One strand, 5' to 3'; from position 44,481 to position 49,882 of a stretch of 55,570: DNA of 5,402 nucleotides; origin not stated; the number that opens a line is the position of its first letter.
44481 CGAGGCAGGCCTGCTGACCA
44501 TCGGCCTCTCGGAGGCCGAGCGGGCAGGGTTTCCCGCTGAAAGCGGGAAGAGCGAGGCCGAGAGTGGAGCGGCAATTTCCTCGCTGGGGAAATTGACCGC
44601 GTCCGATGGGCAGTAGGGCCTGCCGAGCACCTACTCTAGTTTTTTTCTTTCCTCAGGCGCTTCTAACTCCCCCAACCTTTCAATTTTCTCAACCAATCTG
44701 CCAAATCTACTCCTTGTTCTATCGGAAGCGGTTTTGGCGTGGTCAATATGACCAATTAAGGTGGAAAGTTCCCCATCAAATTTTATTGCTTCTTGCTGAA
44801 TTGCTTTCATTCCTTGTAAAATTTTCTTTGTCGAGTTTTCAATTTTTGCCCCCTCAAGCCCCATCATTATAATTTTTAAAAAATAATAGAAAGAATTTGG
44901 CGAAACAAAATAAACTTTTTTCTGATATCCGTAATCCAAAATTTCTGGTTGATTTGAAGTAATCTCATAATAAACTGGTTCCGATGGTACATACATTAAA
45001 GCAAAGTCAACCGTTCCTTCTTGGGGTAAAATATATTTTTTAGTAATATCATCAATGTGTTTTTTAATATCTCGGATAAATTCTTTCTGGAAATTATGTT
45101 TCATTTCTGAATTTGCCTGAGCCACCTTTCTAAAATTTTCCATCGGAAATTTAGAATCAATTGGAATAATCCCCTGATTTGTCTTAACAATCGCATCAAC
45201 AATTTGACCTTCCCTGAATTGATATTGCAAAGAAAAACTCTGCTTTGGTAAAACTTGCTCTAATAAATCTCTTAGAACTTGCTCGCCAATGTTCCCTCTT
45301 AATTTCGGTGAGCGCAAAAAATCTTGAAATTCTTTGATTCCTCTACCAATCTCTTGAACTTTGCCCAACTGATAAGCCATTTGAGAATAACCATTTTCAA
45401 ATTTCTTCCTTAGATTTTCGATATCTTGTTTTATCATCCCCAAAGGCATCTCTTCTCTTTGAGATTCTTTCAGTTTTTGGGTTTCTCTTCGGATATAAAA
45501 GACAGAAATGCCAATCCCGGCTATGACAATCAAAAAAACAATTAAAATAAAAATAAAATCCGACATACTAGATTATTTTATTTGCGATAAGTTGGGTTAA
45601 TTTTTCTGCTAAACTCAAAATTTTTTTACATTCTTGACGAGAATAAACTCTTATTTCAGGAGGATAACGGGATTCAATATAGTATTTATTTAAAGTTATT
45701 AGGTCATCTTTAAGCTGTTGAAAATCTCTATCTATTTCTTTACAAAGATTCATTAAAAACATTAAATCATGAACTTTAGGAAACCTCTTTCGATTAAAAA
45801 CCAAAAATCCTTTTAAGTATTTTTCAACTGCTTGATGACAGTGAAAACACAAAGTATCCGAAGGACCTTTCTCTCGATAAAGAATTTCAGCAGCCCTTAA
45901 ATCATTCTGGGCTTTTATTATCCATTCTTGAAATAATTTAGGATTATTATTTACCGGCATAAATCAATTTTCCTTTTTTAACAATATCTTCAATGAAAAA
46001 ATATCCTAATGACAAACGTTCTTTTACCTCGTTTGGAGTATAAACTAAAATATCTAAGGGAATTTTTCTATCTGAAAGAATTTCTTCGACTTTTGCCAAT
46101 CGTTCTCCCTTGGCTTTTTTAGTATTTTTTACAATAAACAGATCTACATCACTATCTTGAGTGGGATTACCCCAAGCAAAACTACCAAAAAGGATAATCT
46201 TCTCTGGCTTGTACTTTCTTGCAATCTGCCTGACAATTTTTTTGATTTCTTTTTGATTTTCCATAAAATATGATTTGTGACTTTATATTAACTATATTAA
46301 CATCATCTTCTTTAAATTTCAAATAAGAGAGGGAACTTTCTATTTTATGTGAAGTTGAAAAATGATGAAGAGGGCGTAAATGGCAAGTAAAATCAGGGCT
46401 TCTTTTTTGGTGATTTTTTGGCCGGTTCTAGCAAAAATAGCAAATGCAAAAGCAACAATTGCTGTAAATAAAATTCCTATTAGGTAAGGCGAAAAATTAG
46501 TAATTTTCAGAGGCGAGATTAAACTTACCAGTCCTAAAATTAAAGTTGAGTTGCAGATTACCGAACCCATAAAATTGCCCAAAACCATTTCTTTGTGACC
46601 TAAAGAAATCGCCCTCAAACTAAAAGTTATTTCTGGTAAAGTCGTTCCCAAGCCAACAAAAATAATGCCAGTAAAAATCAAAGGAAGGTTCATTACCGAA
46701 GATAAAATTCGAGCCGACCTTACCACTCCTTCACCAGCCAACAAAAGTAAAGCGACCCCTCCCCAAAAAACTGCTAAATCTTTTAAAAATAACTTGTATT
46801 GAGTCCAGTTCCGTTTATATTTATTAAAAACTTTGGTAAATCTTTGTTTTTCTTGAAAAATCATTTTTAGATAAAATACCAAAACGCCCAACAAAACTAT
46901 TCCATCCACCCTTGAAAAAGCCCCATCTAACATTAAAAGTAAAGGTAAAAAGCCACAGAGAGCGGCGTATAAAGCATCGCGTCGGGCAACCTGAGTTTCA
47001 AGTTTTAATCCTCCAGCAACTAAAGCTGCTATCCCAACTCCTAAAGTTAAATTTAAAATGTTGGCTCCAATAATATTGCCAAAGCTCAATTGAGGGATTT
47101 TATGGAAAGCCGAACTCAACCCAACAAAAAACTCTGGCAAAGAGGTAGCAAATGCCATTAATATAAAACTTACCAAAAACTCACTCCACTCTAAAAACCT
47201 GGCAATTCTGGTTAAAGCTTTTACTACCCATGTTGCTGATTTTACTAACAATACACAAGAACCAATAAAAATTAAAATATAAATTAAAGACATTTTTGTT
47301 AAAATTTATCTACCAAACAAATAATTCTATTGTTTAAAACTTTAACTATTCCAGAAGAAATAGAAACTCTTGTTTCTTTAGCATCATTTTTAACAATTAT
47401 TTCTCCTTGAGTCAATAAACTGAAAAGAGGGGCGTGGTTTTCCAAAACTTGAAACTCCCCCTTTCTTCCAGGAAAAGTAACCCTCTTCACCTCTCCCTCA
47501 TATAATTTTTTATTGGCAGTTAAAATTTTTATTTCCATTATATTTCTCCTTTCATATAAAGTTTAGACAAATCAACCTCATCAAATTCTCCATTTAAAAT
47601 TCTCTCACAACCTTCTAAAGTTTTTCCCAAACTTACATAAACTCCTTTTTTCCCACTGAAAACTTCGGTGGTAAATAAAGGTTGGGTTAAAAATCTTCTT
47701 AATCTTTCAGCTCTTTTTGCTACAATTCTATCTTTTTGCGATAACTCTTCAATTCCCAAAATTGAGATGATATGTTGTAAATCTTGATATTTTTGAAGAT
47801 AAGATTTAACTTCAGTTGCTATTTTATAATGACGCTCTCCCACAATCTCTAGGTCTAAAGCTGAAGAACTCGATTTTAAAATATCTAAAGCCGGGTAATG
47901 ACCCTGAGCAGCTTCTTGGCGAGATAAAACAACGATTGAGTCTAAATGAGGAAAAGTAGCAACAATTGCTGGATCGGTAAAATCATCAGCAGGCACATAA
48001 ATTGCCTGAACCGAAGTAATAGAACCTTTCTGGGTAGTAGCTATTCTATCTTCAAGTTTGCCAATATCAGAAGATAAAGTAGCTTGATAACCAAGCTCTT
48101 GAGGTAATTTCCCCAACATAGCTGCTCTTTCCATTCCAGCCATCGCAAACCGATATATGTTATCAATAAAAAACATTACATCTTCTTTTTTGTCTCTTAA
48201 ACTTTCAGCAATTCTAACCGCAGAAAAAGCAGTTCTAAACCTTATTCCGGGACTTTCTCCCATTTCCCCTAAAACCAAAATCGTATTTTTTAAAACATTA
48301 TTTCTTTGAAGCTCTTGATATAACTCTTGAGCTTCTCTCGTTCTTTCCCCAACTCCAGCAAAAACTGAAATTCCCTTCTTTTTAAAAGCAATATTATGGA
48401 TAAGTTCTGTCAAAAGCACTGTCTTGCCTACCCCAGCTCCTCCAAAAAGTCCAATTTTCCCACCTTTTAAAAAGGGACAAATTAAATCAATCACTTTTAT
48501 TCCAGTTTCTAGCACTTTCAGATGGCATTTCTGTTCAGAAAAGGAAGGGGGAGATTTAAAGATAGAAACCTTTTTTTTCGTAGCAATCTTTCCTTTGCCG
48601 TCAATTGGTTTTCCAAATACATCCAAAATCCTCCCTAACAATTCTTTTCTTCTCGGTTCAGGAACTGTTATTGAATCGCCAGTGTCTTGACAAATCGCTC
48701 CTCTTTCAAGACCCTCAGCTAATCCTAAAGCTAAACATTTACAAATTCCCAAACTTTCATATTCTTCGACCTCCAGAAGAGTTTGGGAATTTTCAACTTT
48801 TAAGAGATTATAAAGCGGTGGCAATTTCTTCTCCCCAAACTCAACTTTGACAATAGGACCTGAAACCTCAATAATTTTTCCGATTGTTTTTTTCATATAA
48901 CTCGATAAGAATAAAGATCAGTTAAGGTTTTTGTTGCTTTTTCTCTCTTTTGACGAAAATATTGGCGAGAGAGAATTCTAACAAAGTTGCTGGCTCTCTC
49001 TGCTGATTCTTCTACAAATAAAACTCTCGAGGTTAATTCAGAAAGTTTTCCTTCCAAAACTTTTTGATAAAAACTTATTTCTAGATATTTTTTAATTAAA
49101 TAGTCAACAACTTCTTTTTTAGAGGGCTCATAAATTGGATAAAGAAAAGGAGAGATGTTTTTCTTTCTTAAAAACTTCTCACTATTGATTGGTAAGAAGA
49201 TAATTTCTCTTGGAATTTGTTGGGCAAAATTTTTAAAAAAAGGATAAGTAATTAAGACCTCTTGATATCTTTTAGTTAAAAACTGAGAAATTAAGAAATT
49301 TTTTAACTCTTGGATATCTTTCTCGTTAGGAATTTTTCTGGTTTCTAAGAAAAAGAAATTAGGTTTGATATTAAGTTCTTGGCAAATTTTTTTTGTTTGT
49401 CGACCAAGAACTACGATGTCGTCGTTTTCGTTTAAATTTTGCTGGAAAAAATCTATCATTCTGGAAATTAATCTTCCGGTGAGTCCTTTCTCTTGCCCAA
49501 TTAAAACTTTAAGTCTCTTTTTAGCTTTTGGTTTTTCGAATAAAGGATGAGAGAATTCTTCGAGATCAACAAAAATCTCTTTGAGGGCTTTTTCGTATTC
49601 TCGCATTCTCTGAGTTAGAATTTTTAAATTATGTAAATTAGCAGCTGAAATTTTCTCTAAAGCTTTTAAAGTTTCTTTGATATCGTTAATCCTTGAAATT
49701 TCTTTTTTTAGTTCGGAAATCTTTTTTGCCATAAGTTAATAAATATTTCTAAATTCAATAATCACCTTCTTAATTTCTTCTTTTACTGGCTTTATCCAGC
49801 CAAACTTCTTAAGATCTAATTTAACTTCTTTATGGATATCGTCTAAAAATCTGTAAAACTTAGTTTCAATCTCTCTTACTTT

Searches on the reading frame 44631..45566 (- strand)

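Call 79: search_protein_families(library=pfam, proteins=[window:44631-45566:-], max_evalue=0.00001)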
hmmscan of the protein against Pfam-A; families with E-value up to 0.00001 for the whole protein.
window:44631-45566:- (311 aa): 1 family
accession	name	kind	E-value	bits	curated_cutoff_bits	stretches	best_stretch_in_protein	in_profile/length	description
PF02646.22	RmuC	-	2.7e-53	181.4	26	1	44-307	16-290/291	RmuC family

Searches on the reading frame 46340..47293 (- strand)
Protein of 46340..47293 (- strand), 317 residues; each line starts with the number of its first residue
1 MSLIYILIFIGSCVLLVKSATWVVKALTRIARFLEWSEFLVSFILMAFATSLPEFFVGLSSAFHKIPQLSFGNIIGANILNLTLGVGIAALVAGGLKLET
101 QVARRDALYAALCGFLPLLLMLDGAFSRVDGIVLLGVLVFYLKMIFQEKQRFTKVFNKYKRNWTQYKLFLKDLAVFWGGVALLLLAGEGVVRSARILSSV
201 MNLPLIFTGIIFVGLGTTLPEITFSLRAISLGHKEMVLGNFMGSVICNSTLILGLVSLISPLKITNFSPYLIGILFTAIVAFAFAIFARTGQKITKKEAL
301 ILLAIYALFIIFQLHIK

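Call 79: search_protein_families(library=pfam, proteins=[window:46340-47293:-], max_evalue=0.00001)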
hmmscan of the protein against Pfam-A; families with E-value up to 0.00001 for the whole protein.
window:46340-47293:- (317 aa): 1 family
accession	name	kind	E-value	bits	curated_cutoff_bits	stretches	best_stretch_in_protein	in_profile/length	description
PF01699.29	Na_Ca_ex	-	2.8e-46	157.7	24.9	2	5-144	2-148/151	Sodium/calcium exchanger protein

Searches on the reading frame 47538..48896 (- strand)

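Call 98: search_protein_families(library=pfam, proteins=[window:47538-48896:-], max_evalue=0.00001)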
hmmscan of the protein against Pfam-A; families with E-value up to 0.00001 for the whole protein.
window:47538-48896:- (452 aa): 3 families
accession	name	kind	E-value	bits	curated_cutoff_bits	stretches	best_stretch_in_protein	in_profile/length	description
PF00006.31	ATP-synt_ab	-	5.3e-66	222.7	29.5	1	132-344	1-213/213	ATP synthase alpha/beta family, nucleotide-binding domain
PF22919.1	ATP-synt_VA_C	-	1.9e-13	50.7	24.7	1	350-426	6-84/101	C-terminal domain of V and A type ATP synthase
PF02874.29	ATP-synt_ab_N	-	1.6e-08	35.3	20.9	1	8-73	1-69/69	ATP synthase alpha/beta family, beta-barrel domain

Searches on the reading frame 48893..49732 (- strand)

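Call 98: search_protein_families(library=pfam, proteins=[window:48893-49732:-], max_evalue=0.00001)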
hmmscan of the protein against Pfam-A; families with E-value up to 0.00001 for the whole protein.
window:48893-49732:- (279 aa): 1 family
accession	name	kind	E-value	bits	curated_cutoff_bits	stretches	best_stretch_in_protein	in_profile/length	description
PF00231.24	ATP-synt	-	2.3e-38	133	39.9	1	5-274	2-279/285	ATP synthase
